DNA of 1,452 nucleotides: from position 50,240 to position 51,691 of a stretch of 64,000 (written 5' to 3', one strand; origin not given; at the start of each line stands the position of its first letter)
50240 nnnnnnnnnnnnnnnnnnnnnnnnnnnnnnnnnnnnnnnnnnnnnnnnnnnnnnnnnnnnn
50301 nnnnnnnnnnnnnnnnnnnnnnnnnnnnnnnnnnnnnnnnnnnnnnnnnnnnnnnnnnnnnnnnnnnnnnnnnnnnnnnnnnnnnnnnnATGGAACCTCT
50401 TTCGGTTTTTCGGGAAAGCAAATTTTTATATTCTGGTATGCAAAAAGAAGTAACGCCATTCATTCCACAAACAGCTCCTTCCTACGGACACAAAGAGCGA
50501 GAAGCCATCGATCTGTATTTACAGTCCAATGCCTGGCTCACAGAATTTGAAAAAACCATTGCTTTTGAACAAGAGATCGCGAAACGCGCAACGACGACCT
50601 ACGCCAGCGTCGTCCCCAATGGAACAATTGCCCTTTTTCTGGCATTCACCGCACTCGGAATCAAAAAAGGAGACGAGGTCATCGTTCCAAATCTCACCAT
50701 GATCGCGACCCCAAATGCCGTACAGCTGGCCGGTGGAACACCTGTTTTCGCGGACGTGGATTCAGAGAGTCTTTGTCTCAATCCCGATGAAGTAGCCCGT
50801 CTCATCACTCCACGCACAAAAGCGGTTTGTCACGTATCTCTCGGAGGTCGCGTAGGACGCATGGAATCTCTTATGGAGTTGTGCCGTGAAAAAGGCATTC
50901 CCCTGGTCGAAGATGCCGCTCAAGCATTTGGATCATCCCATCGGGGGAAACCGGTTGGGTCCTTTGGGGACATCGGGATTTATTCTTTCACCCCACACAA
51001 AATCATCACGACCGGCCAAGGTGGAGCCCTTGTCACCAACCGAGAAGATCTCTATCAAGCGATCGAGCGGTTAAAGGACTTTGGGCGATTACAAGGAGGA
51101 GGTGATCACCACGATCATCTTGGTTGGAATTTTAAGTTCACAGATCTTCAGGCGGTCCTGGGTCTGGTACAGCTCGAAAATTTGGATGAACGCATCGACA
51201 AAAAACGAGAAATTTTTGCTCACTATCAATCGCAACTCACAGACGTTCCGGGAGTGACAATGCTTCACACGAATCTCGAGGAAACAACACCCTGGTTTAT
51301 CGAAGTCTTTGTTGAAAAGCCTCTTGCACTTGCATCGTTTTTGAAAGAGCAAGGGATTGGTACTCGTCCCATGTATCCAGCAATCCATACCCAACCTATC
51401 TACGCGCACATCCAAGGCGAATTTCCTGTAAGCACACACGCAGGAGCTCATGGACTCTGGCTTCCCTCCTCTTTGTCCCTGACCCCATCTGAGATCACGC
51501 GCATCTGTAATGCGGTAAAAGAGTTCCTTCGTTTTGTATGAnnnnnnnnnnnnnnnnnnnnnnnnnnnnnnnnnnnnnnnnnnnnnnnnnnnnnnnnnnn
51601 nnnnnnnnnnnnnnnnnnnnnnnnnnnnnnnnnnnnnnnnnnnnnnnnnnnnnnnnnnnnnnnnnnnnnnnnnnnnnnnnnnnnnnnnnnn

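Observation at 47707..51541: Gmd - FdtA-like cupin - methyltransferase - methyltransferase - DegT aminotransferase: candidate pathway to an N-methylated GDP-amino-dideoxyhexose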

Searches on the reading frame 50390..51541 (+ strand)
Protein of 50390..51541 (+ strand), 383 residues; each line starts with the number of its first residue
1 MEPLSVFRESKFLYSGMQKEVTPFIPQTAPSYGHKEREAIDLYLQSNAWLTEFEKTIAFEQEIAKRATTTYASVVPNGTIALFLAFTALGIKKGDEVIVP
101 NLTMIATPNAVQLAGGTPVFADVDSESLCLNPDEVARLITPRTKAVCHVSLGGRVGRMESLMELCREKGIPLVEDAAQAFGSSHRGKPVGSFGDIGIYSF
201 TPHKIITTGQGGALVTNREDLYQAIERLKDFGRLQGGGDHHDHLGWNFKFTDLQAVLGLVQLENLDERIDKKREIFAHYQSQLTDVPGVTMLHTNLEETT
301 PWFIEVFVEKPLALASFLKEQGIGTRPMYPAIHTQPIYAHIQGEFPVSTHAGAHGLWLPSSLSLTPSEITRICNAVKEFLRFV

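Call 4: search_protein_families(library=pfam, proteins=[window:50390-51541:+], max_evalue=0.01)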
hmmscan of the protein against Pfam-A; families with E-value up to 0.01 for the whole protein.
window:50390-51541:+ (383 aa): 5 families
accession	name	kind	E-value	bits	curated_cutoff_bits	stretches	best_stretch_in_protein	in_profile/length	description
PF01041.23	DegT_DnrJ_EryC1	-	8.8e-97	325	19.8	1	34-376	5-359/360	DegT/DnrJ/EryC1/StrS aminotransferase family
PF00266.25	Aminotran_5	-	2.4e-10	40.4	21.5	1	75-326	67-336/371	Aminotransferase class-V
PF01212.27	Beta_elim_lyase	-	8.4e-07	29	27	1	55-291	33-273/288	Beta-eliminating lyase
PF00155.27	Aminotran_1_2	-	1.6e-06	28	19.7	1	52-177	40-187/361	Aminotransferase class I and II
PF01053.26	Cys_Met_Meta_PP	-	0.00013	21.1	27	1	58-229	56-226/381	Cys/Met metabolism PLP-dependent enzyme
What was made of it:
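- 50438..51541 (+): DegT-family PLP sugar aminotransferase (367 aa). Closest solved relative is GDP-perosamine synthase. PF01041 E=8.8e-97 (call 4).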

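Call 5: search_protein_families(library=ncbifam, proteins=[window:50390-51541:+], max_evalue=0.1)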
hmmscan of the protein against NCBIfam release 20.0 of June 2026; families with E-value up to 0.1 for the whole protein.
window:50390-51541:+ (383 aa): 36 families (the best 25 are shown)
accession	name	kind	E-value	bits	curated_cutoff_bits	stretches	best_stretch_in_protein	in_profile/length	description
TIGR04181.1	NHT_00031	hypoth_equivalog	9.9e-73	245.1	420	1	28-361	4-359/359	LegC family aminotransferase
TIGR03588.1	PseC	equivalog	3.2e-66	223.8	423.5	1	38-379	15-379/380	UDP-4-amino-4,6-dideoxy-N-acetyl-beta-L-altrosamine transaminase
TIGR04427.1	PLP_DesI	equivalog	1.2e-57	195.8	650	1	46-377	43-380/390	dTDP-4-dehydro-6-deoxyglucose aminotransferase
NF008658.2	PRK11658.1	equivalog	2.6e-53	181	631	1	23-379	3-376/379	UDP-4-amino-4-deoxy-L-arabinose aminotransferase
NF008687.0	PRK11706.1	equivalog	2.5e-50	171.3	375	1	25-380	2-374/375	dTDP-4-amino-4,6-dideoxygalactose transaminase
NF011936.0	PRK15407.1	equivalog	8.1e-47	159.9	423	2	46-233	57-252/440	lipopolysaccharide biosynthesis protein RfbH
TIGR02379.1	ECA_wecE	subfamily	1.5e-38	132.5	434.85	1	25-379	2-374/376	dTDP-4-amino-4,6-dideoxy-D-glucose transaminase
NF005732.0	PRK07550.1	equivalog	4.8e-08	32.5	366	1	80-221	103-258/389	aminotransferase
NF004621.0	PRK05957.1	equivalog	6.6e-07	28.4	498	1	73-176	92-200/389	pyridoxal phosphate-dependent aminotransferase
NF004769.0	PRK06107.1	equivalog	1.9e-06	26.9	617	1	60-147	80-171/402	aspartate transaminase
NF006569.0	PRK09082.1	subfamily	2e-06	27.2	420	1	70-147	92-168/386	methionine aminotransferase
NF041364.1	GntC_guanitoxin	equivalog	2.3e-06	26.8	415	1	75-147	65-139/356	guanitoxin biosynthesis PLP-dependent (S)-gamma-hydroxy-L-arginine cyclodehydratase GntC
NF005816.0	PRK07682.1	equivalog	2.8e-06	26.2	620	1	79-163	100-184/390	aminotransferase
TIGR01979.1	sufS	subfamily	5.1e-06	25.6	475.1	1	86-221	100-238/403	SufS family cysteine desulfurase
NF004975.0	PRK06348.1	equivalog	1.9e-05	23.9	549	1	76-147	96-167/384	pyridoxal phosphate-dependent aminotransferase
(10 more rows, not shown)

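Call 12: search_solved_structures(query=window:50390-51541:+, max_evalue=1e-20)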
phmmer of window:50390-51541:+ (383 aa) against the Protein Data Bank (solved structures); distinct sequences matched with E-value up to 1e-20: 51.
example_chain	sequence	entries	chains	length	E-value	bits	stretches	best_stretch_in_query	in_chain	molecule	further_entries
3dr7_A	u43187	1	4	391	9.9e-60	205.8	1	16-378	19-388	Putative perosamine synthetase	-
3bn1_A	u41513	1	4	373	2.9e-59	204.2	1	23-378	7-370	Perosamine synthetase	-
3dr4_A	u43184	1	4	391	6.8e-59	203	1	16-378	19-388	Putative perosamine synthetase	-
7b0m_AAA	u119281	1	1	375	5e-55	190.3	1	29-366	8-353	Sugar aminotransferase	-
5k8b_A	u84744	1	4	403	1.4e-50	175.7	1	55-291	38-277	8-amino-3,8-dideoxy-alpha-D-manno-octulosonate transaminase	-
7b0d_A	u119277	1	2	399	3.9e-47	164.3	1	38-380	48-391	Glutamine--scyllo-inositol transaminase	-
4lc3_A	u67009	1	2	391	8.6e-47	163.2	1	17-379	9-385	Putative UDP-4-amino-4-deoxy-l-arabinose--oxoglutarate aminotransferase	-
8gyh_B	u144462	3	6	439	1e-45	159.6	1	59-313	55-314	DegT/DnrJ/EryC1/StrS family aminotransferase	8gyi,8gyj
5uid_A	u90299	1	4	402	1.2e-45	159.4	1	29-377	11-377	Aminotransferase TlmJ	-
1mdo_A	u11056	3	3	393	3.7e-45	157.8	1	19-347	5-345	ArnB aminotransferase | UDP-4-amino-4-deoxy-L-arabinose--oxoglutarate aminotransferase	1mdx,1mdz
4oca_A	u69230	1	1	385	2.4e-44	155.2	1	19-347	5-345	UDP-4-amino-4-deoxy-L-arabinose--oxoglutarate aminotransferase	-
2oga_A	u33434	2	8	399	3.4e-44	154.7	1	39-380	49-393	Transaminase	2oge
2po3_A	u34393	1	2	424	4.1e-44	154.4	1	40-375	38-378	4-dehydrase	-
3nyu_A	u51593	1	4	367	2.2e-43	152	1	59-376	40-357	Aminotransferase WbpE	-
3frk_A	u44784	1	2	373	2.4e-43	151.8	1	48-372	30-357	QdtB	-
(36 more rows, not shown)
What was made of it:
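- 50438..51541 (+): PDB 3DR7/3BN1 perosamine synthetase E=1e-59, 206 bits (call 12).
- On GDP-perosamine synthase (Per/RfbE) within the DegT family: The best PDB hits are Caulobacter Per at 204-206 bits, against 190 (7b0m), 176 (Kdo8N transaminase) and 152 for each of QdtB and WbpE (call 12).
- Closest known: GDP-perosamine pathway. Different: The margin over other aminotransferases is modest (190, 176 and 152 bits; call 12).
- Gene identities: calls 4, 5, 12. DegT's nearest solved relative is a 4-aminotransferase (call 12). DegT is closest to Caulobacter perosamine synthase (call 12).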
